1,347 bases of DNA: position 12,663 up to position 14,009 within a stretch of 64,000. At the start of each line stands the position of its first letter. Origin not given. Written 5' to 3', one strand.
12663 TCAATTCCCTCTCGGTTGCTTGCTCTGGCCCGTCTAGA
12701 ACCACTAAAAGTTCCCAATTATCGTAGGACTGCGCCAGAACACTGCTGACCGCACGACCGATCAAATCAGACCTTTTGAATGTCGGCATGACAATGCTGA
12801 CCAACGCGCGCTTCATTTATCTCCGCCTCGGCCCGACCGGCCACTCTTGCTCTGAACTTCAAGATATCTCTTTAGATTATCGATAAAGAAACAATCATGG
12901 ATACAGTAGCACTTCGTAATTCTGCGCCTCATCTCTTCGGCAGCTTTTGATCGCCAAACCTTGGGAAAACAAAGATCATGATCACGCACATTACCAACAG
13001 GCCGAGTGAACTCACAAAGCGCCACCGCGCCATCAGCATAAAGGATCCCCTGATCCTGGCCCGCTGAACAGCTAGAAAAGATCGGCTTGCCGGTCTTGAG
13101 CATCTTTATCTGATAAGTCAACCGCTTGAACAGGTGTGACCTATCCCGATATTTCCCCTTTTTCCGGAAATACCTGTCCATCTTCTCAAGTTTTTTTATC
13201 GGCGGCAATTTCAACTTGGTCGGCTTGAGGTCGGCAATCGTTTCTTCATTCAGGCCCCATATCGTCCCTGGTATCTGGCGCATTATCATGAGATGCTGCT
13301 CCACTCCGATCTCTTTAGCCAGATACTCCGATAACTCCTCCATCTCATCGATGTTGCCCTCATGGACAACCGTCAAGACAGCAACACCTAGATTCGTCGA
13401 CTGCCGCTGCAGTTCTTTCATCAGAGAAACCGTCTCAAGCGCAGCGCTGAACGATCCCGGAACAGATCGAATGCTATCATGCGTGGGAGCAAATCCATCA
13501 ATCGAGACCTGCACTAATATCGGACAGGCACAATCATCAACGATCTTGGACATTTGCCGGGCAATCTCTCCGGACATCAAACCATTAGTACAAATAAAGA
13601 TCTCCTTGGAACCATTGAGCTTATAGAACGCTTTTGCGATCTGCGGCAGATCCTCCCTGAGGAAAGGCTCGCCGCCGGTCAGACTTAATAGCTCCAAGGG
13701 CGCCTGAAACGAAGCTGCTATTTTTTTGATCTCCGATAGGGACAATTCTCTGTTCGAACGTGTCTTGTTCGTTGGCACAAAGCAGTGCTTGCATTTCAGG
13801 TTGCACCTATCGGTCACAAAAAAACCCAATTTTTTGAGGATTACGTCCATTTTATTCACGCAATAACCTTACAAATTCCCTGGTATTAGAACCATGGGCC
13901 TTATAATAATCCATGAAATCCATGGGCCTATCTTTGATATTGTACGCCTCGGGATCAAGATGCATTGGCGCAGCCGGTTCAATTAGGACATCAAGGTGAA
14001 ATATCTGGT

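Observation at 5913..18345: Island of five radical-SAM enzymes, three glycosyltransferases, a methyltransferase and a U32-like protein that fits no pathway I can name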

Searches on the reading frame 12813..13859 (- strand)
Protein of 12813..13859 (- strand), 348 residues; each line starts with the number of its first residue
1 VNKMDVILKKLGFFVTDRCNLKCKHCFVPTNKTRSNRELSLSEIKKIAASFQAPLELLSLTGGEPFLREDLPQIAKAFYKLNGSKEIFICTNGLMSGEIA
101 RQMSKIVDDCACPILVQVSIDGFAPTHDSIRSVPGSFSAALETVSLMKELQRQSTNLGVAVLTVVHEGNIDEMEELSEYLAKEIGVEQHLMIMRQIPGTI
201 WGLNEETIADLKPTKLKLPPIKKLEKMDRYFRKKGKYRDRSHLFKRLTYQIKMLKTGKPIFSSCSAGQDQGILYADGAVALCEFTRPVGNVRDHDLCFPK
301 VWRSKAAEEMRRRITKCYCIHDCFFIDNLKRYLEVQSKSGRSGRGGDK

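Call 3: search_protein_families(library=pfam, proteins=[window:12813-13859:-], max_evalue=0.01)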
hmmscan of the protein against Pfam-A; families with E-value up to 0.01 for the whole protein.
window:12813-13859:- (348 aa): 3 families
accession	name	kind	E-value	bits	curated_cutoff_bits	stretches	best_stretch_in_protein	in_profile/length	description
PF04055.27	Radical_SAM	-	1.4e-21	77.8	29.5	1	15-179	3-165/166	Radical SAM superfamily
PF13353.11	Fer4_12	-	1.8e-08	35.2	22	1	14-117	11-114/137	4Fe-4S single cluster domain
PF13186.11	SPASM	-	3.1e-05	24.6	21.5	1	264-319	1-63/67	Iron-sulfur cluster-binding domain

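Call 4: search_protein_families(library=ncbifam, proteins=[window:12813-13859:-], max_evalue=0.01)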
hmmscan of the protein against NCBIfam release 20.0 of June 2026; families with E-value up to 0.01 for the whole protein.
window:12813-13859:- (348 aa): 69 families (the best 25 are shown)
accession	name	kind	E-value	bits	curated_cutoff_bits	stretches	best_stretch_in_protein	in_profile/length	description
TIGR04133.1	rSAM_w_lipo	hypoth_equivalog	2.6e-22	79.2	425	1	8-323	23-321/350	TIGR04133 family radical SAM/SPASM protein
TIGR04545.1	rSAM_ahbD_hemeb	equivalog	6.8e-21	75.1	500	1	14-209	5-190/339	heme b synthase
NF050035.1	rSAM_WgK_link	exception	1.1e-20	73.9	650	1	14-176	14-167/367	radical SAM/SPASM peptide maturase WgkB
TIGR04546.1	rSAM_ahbC_deAc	equivalog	1.3e-20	73.6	650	1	14-149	44-174/390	12,18-didecarboxysiroheme deacetylase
TIGR03961.1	rSAM_PTO1314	hypoth_equivalog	5.2e-20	72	306.05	1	17-192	31-189/332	PTO1314 family radical SAM protein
TIGR04053.2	TIGR04053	equivalog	5.3e-20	72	395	1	15-186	14-178/366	TIGR04053 family radical SAM/SPASM domain-containing protein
TIGR04055.1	rSAM_NirJ2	equivalog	1.5e-19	70.7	500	1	15-312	6-284/326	putative heme d1 biosynthesis radical SAM protein NirJ2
TIGR04051.1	rSAM_NirJ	equivalog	1.5e-19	70.2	515.45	1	16-179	9-162/354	heme d1 biosynthesis radical SAM protein NirJ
TIGR04250.1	SCM_rSAM_ScmE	equivalog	1.9e-19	69.8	400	1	15-186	9-171/358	SynChlorMet cassette radical SAM/SPASM protein ScmE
TIGR02666.1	moaA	equivalog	2.4e-19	69.5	284.05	1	10-177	11-180/336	GTP 3',8-cyclase MoaA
TIGR04251.1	SCM_rSAM_ScmF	equivalog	6.5e-18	65.2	400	1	8-187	3-175/353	SynChlorMet cassette radical SAM/SPASM protein ScmF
TIGR03913.1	rad_SAM_trio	equivalog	1.2e-17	63.4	591.75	1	15-308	25-307/477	GDL motif peptide-associated radical SAM/SPASM maturase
TIGR03977.1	rSAM_pair_HxsC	equivalog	1.3e-17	63.7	267.9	1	13-193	29-203/292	His-Xaa-Ser system radical SAM maturase HxsC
TIGR04340.1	rSAM_ACGX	hypoth_equivalog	1.5e-17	63.9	400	1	13-312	7-300/341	radical SAM/SPASM domain protein, ACGX system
TIGR04347.1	pseudo_SAM_Halo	equivalog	2.9e-17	63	525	1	14-189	43-207/390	TIGR04347 family pseudo-SAM/SPASM protein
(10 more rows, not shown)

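Call 7: find_encoding_contigs(protein=window:12813-13859:-, flank=10000, max_places=6)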
Protein window:12813-13859:- (348 aa): 1 contig read that carries it; 1 place shown.
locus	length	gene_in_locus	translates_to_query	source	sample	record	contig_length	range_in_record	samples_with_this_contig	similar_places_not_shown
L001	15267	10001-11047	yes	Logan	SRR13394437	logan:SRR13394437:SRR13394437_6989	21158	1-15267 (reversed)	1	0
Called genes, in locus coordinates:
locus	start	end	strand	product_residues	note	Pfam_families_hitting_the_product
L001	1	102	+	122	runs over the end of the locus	PF08378:NERD, PF02021:UPF0102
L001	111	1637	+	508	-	PF13541:ChlI, PF01078:Mg_chelatase, PF07728:AAA_5, PF00493:MCM, PF13335:Mg_chelatase_C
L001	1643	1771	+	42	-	-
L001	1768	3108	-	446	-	PF06245:DUF1015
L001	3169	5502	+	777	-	PF00395:SLH (faint)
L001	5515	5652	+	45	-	-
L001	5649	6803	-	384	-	PF04055:Radical_SAM (weak), PF04459:DUF512 (weak)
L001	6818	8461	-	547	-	PF02310:B12-binding, PF04055:Radical_SAM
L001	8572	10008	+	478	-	PF02310:B12-binding, PF04055:Radical_SAM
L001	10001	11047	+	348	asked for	PF13353:Fer4_12, PF04055:Radical_SAM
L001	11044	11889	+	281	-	PF00535:Glycos_transf_2, PF10111:Glyco_tranf_2_2 (faint), PF13641:Glyco_tranf_2_3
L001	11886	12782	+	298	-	PF00535:Glycos_transf_2, PF10111:Glyco_tranf_2_2, PF13641:Glyco_tranf_2_3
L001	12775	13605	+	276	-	PF00535:Glycos_transf_2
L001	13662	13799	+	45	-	-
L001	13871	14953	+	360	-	PF01136:Peptidase_U32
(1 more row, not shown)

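Call 10: find_homologous_proteins(query=window:12813-13859:-, max_evalue=1e-10)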
Query window:12813-13859:- (348 aa): 282 proteins with E <= 1e-10 among 7532 candidates; the best 120 are listed.
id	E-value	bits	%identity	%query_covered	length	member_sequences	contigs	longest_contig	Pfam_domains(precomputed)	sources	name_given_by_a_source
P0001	1.0e-231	786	100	99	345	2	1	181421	PF04055.28,PF13353.12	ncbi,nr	ncbi:MAG: radical SAM protein [Candidatus Saganbacteria bacterium]|nr:radical SAM protein [Candidatu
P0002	7.5e-106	372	56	86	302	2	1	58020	PF13186.12,PF04055.28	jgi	-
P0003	1.1e-66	244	38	92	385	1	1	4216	PF04055.28,PF13353.12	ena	-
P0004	8.9e-63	231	39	92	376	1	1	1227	PF04055.28,PF13353.12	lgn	-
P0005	5.5e-59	218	37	90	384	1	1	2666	PF04055.28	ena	-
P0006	8.3e-59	218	36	95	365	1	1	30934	PF04055.28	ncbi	-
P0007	1.4e-54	204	34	94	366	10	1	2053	PF04055.28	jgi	-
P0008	2.4e-54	203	37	92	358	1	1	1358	PF04055.28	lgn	-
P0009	3.0e-54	203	35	95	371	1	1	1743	PF04055.28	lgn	-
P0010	1.2e-53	201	37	90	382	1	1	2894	PF04055.28,PF13353.12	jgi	jgi:MoaA/NifB/PqqE/SkfB family radical SAM enzyme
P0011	2.0e-53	200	35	93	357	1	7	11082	PF13186.12,PF04055.28,PF13353.12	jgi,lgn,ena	-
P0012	2.2e-53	200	35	91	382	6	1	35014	PF04055.28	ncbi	-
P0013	7.8e-53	198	36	89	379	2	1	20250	PF04055.28,PF13353.12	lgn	-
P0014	3.1e-52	196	36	93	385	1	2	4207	PF04055.28,PF13353.12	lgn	-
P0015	3.8e-52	196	35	90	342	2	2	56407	PF04055.28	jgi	jgi:MoaA/NifB/PqqE/SkfB family radical SAM enzyme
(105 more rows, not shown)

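Call 11: find_encoding_contigs(protein=P0002, flank=10000, max_places=3)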
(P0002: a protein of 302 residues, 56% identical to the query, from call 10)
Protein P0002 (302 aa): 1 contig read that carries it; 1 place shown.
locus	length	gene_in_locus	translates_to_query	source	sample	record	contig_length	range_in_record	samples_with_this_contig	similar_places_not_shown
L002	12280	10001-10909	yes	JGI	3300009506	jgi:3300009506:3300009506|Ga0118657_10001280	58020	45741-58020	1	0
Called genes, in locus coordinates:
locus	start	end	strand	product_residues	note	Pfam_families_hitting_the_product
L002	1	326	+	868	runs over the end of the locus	PF01411:tRNA-synt_2c, PF07973:tRNA_SAD, PF02272:DHHA1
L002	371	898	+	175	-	PF08207:EFP_N, PF01132:EFP, PF09285:Elong-fact-P_C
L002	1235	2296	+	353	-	PF04055:Radical_SAM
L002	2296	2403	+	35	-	-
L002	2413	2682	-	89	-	-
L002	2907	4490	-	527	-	PF02310:B12-binding, PF04055:Radical_SAM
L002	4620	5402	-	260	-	PF01370:Epimerase, PF04321:RmlD_sub_bind, PF16363:GDP_Man_Dehyd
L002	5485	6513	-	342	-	PF01073:3Beta_HSD, PF01370:Epimerase, PF04321:RmlD_sub_bind, PF05368:NmrA (faint), PF07993:NAD_binding_4 (faint), PF13460:NAD_binding_10, PF16363:GDP_Man_Dehyd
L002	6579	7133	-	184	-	PF00908:dTDP_sugar_isom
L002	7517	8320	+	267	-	PF01209:Ubie_methyltran (weak), PF05175:MTS (faint), PF13489:Methyltransf_23, PF13847:Methyltransf_31, PF02390:Methyltransf_4, PF08241:Methyltransf_11, PF08242:Methyltransf_12, PF13649:Methyltransf_25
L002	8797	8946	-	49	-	-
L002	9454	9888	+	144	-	-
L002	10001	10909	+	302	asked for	PF04055:Radical_SAM, PF13186:SPASM (weak)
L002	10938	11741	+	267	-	PF00535:Glycos_transf_2, PF10111:Glyco_tranf_2_2, PF13641:Glyco_tranf_2_3 (weak)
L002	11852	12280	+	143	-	?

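Call 12: find_encoding_contigs(protein=P0006, flank=10000, max_places=3)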
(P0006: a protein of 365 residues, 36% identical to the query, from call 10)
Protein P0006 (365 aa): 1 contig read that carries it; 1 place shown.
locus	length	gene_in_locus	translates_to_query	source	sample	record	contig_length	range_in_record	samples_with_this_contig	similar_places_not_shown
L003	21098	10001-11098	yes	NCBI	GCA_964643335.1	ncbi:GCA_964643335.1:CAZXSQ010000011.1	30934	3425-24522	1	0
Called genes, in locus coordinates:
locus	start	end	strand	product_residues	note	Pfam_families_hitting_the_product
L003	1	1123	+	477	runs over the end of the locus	PF00072:Response_reg, PF00158:Sigma54_activat, PF14532:Sigma54_activ_2, PF07728:AAA_5 (weak), PF25601:AAA_lid_14, PF02954:HTH_8 (faint)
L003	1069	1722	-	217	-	PF27149:YdjY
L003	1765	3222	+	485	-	-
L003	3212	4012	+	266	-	PF01903:CbiX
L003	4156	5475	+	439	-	PF00483:NTP_transferase, PF24894:Hexapep_GlmU (weak), PF25247:LbH_GLGC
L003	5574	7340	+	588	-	PF01336:tRNA_anti-codon, PF00152:tRNA-synt_2, PF02938:GAD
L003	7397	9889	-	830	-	PF13567:DUF4131, PF03772:Competence, PF00753:Lactamase_B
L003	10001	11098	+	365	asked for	PF04055:Radical_SAM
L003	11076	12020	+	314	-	PF00535:Glycos_transf_2, PF10111:Glyco_tranf_2_2, PF13641:Glyco_tranf_2_3, PF13632:Glyco_trans_2_3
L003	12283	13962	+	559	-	-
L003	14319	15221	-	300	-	-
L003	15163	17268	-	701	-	PF03065:Glyco_hydro_57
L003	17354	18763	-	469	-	-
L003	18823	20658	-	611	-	PF13616:Rotamase_3 (faint), PF13145:Rotamase_2, PF00639:Rotamase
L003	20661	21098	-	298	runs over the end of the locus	PF00535:Glycos_transf_2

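Call 17: find_related_loci(query=A1, collection=genome_contigs, flank=10000)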
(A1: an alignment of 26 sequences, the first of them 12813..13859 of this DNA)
Query A1 (348 aa) in genome_contigs; peptide patterns used: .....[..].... (x = any residue, [..] = any of these).
600 stretches matched a pattern (row limit reached: there are more); 552 encode a relative of the query (tblastn E <= 1e-3); the best 80 are kept; 80 distinct loci.
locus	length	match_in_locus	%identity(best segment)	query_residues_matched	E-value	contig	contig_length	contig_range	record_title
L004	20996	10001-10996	35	8-337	3e-62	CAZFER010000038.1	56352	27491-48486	MAG TPA_asm: uncultured bacterium isolate SRP141376_co4_53 genome assembly, contig: NODE_1012_length_56352_cov_8.364797,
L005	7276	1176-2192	33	11-341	3e-59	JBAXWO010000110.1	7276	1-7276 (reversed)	MAG: bacterium isolate ELA715 MAG715_110, whole genome shotgun sequence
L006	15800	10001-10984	33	8-334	3e-58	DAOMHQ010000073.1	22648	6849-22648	MAG TPA_asm: bacterium isolate AMR_MDS_4946 NODE_2191_length_22648_cov_8.973753, whole genome shotgun sequence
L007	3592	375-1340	34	8-324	3e-54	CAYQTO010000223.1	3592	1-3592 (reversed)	MAG TPA_asm: uncultured Candidatus Sumerlaeota bacterium isolate SRP141376_co5_408 genome assembly, contig: NODE_58175_l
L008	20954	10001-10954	33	13-329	2e-45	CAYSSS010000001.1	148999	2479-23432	MAG TPA_asm: uncultured Planctomycetia bacterium isolate SRP178699_co1_483 genome assembly, contig: NODE_32_length_14899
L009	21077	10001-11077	30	13-347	2e-44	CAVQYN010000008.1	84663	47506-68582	MAG: uncultured Chloroflexia bacterium isolate MFD00032.bin.2.221 genome assembly, contig: contig_131155, whole genome s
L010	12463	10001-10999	34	11-329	1e-44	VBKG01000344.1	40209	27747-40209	MAG: Deltaproteobacteria bacterium isolate DP_3 14_1009_13_30cm_scaffold_959, whole genome shotgun sequence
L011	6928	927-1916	31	8-329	7e-44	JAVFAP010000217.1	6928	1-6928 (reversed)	MAG: bacterium isolate BF4_94 NODE_37603_length_6928_cov_3.246140_Biofilm4, whole genome shotgun sequence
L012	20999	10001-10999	31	11-329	4e-42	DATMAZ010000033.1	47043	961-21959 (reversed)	MAG TPA_asm: Candidatus Limnocylindria bacterium isolate SMAG_U13339 k141_284271, whole genome shotgun sequence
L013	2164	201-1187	30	14-329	6e-42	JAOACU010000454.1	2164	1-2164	MAG: Anaerolineae bacterium isolate SKW216 NODE_453_length_2164_cov_2.540489, whole genome shotgun sequence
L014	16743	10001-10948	32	13-329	6e-41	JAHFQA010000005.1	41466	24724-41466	MAG: Candidatus Woesearchaeota archaeon isolate nzgw54 NODE_212_length_41467_cov_5.615295, whole genome shotgun sequence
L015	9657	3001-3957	30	13-329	8e-41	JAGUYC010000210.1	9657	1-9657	MAG: Gemmatimonadetes bacterium isolate DeMMO4_6 c_000000021657, whole genome shotgun sequence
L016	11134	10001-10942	30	14-322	1e-40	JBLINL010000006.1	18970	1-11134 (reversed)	MAG: Myxococcota bacterium isolate 3300053785_223 Ga0535658_0006748, whole genome shotgun sequence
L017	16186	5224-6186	31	11-329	4e-40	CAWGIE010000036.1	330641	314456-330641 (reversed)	MAG: uncultured bacterium isolate MFD02416.bin.2.262 genome assembly, contig: contig_69281, whole genome shotgun sequenc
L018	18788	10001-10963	35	10-329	5e-44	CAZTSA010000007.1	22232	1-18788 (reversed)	MAG TPA_asm: uncultured Clostridia bacterium isolate binchicken_co124_176 genome assembly, contig: NODE_1035_length_2223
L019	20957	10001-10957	31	11-329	3e-41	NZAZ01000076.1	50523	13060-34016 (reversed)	MAG: Rhodospirillaceae bacterium isolate ARS16 MHASMcontig_602002, whole genome shotgun sequence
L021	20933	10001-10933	29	13-323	2e-37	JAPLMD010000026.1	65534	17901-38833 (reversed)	MAG: Candidatus Omnitrophota bacterium isolate LacPavin_0920_SED5_MAG_41_13 LacPavin_0920_SED5_scaffold_932297, whole ge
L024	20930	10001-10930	30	9-323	4e-35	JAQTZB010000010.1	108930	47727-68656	MAG: Elusimicrobiales bacterium isolate STC_50 NODE_417_length_108930_cov_7.042876_Sandtown_C, whole genome shotgun sequ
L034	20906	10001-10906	27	15-319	3e-30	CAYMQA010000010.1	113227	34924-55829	MAG TPA_asm: uncultured Caldilinea sp. isolate SRP329715_co2_365 genome assembly, contig: NODE_338_length_113227_cov_7.0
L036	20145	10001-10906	26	15-319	9e-30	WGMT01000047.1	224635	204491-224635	MAG: bacterium isolate RI_153 c_000000047397, whole genome shotgun sequence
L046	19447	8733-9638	26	15-319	5e-27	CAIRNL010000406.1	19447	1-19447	MAG: uncultured Chloroflexi bacterium isolate LaPlata_bin-1722 genome assembly, contig: bin-1722:406/867, whole genome s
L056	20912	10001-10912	27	15-319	6e-24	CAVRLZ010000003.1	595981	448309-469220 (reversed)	MAG: uncultured Chloroflexia bacterium isolate MFD01275.bin.2.96 genome assembly, contig: contig_11644, whole genome sho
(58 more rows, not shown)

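Call 24: search_protein_families(library=pfam, alignment_id=A2, max_evalue=0.00001)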
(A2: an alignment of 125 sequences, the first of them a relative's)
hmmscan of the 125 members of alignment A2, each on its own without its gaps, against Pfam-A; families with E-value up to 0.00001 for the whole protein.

A. member 1, L004:3928-5619:+ (563 aa): 1 family
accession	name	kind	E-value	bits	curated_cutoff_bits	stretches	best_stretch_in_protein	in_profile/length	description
PF02652.20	Lactate_perm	-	1.7e-107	360.8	27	1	7-560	3-520/522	L-lactate permease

B. families by the number of members that match (of 125 scanned): 166 families (the first 25 are shown)
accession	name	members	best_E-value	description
PF00535.33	Glycos_transf_2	15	8.7e-37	Glycosyl transferase family 2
PF04055.27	Radical_SAM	12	4.4e-24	Radical SAM superfamily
PF13641.12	Glyco_tranf_2_3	12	2.5e-18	Glycosyltransferase like family 2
PF10111.15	Glyco_tranf_2_2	11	1.4e-20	Glycosyltransferase like family 2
PF02310.24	B12-binding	6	1.1e-22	B12 binding domain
PF13506.12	Glyco_transf_21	6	9.1e-14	Glycosyl transferase family 21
PF13632.12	Glyco_trans_2_3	6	1.1e-12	Glycosyl transferase family group 2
PF13472.12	Lipase_GDSL_2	5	2.1e-12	GDSL-like Lipase/Acylhydrolase family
PF01370.27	Epimerase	3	1.2e-49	NAD dependent epimerase/dehydratase family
PF16363.11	GDP_Man_Dehyd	3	1.3e-37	GDP-mannose 4,6 dehydratase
PF00483.29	NTP_transferase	3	1.5e-29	Nucleotidyl transferase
PF04321.23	RmlD_sub_bind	3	2e-29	RmlD substrate binding domain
PF02719.21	Polysacc_synt_2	3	9.2e-13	Polysaccharide biosynthesis protein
PF07993.18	NAD_binding_4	3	3.5e-11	Male sterility protein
PF12804.13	NTP_transf_3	3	8.7e-08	MobA-like NTP transferase domain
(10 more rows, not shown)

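Call 34: search_protein_families(library=ncbifam, proteins=[L002:932-2296:+, L002:7478-8320:+], max_evalue=1)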
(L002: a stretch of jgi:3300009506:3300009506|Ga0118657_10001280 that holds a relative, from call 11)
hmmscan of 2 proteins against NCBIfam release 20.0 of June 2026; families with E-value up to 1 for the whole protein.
L002:932-2296:+ (454 aa): 45 families (the best 25 are shown)
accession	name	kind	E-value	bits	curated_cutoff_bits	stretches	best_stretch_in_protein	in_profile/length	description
NF001199.0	PRK00164.2-1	equivalog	7.7e-09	35.1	231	1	63-177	20-120/308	GTP 3',8-cyclase MoaA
TIGR02668.1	moaA_archaeal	equivalog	9.5e-09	34.6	325.25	1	64-179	19-120/303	GTP 3',8-cyclase MoaA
TIGR04347.1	pseudo_SAM_Halo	equivalog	1.9e-08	34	525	1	100-174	75-145/390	TIGR04347 family pseudo-SAM/SPASM protein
TIGR04055.1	rSAM_NirJ2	equivalog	1.3e-07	31.5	500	1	101-178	37-110/326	putative heme d1 biosynthesis radical SAM protein NirJ2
TIGR03977.1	rSAM_pair_HxsC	equivalog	3e-07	29.6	267.9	1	62-173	32-132/292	His-Xaa-Ser system radical SAM maturase HxsC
NF038283.1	viperin_w_prok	equivalog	3.2e-07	29.8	180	1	64-180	11-121/281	viperin family antiviral radical SAM protein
TIGR02666.1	moaA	equivalog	3.6e-07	29.4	284.05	1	64-194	19-144/336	GTP 3',8-cyclase MoaA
TIGR02109.1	PQQ_syn_pqqE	equivalog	1.6e-06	27.3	381.35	1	102-177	46-117/358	pyrroloquinoline quinone biosynthesis protein PqqE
NF050035.1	rSAM_WgK_link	exception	1.6e-06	27.3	650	1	63-182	17-125/367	radical SAM/SPASM peptide maturase WgkB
TIGR04545.1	rSAM_ahbD_hemeb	equivalog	3.3e-06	26.8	500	1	65-176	10-109/339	heme b synthase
TIGR04546.1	rSAM_ahbC_deAc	equivalog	3.4e-06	26.1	650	1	62-174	46-146/390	12,18-didecarboxysiroheme deacetylase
TIGR02493.1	PFLA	equivalog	5.5e-06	25.9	231.75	1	51-159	13-113/235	pyruvate formate-lyase-activating protein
TIGR04054.1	rSAM_NirJ1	equivalog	3e-05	22.8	650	1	64-173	45-142/387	putative heme d1 biosynthesis radical SAM protein NirJ1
TIGR02491.1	NrdG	equivalog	0.00013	21.9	126.1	1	48-148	10-105/154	anaerobic ribonucleoside-triphosphate reductase activating protein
TIGR04051.1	rSAM_NirJ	equivalog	0.00013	21.1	515.45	1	99-173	38-108/354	heme d1 biosynthesis radical SAM protein NirJ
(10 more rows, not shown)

L002:7478-8320:+ (280 aa): 62 families (the best 25 are shown)
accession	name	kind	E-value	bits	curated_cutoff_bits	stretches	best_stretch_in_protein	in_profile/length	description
TIGR02072.1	BioC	equivalog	6.7e-10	39.2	184.95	1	41-168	28-146/244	malonyl-ACP O-methyltransferase BioC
TIGR00091.1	TIGR00091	equivalog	7.6e-10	38.5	112.65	1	51-107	18-74/194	tRNA (guanosine(46)-N7)-methyltransferase TrmB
NF043040.1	corrin_prot_MT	hypoth_equivalog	8e-10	38.5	180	1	34-161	25-155/216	corrinoid protein-associated methyltransferase CpaM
TIGR00740.1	TIGR00740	equivalog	9.4e-10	38.6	193.3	1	44-155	48-161/239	carboxy-S-adenosyl-L-methionine synthase CmoA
NF002463.0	PRK01683.1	equivalog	3.9e-09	36.5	297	1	49-152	31-127/258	trans-aconitate 2-methyltransferase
NF041537.1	ArsM_AhpD_UU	exception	3e-08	32.8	510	1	44-152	71-179/345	arsenite methyltransferase/AhpD domain selenoprotein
NF041536.1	ArsM_DUF2284_UU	exception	6.1e-08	31.4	575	1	45-152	72-179/459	arsenite methyltransferase/DUF2284 domain selenoprotein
NF001080.0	PRK00121.2-2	equivalog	9.2e-08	31.6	132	1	53-107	50-104/224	tRNA (guanosine(46)-N7)-methyltransferase TrmB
NF047649.1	MTase_UXPK_star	exception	1.9e-07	30.4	460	1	44-151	72-179/283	methyltransferase/UXPK-star double selenoprotein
TIGR04543.1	ketoArg_3Met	equivalog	3.2e-07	29.7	425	1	49-101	149-202/336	2-ketoarginine methyltransferase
TIGR02752.1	MenG_heptapren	equivalog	5.7e-07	29.3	419.85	1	46-176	42-170/231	demethylmenaquinone methyltransferase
TIGR02021.1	BchM-ChlM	equivalog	5.7e-07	29.2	158.9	1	26-116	29-119/218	magnesium protoporphyrin IX methyltransferase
TIGR02469.1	CbiT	equivalog_domain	5.8e-07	29.8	78.3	1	46-124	16-93/124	precorrin-6Y C5,15-methyltransferase (decarboxylating) subunit CbiT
NF010703.0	PRK14103.1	equivalog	8.5e-07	28.6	320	1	50-97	30-70/256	trans-aconitate 2-methyltransferase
TIGR01934.1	MenG_MenH_UbiE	subfamily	1.1e-06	28.1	158.35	1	48-178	38-164/223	ubiquinone/menaquinone biosynthesis methyltransferase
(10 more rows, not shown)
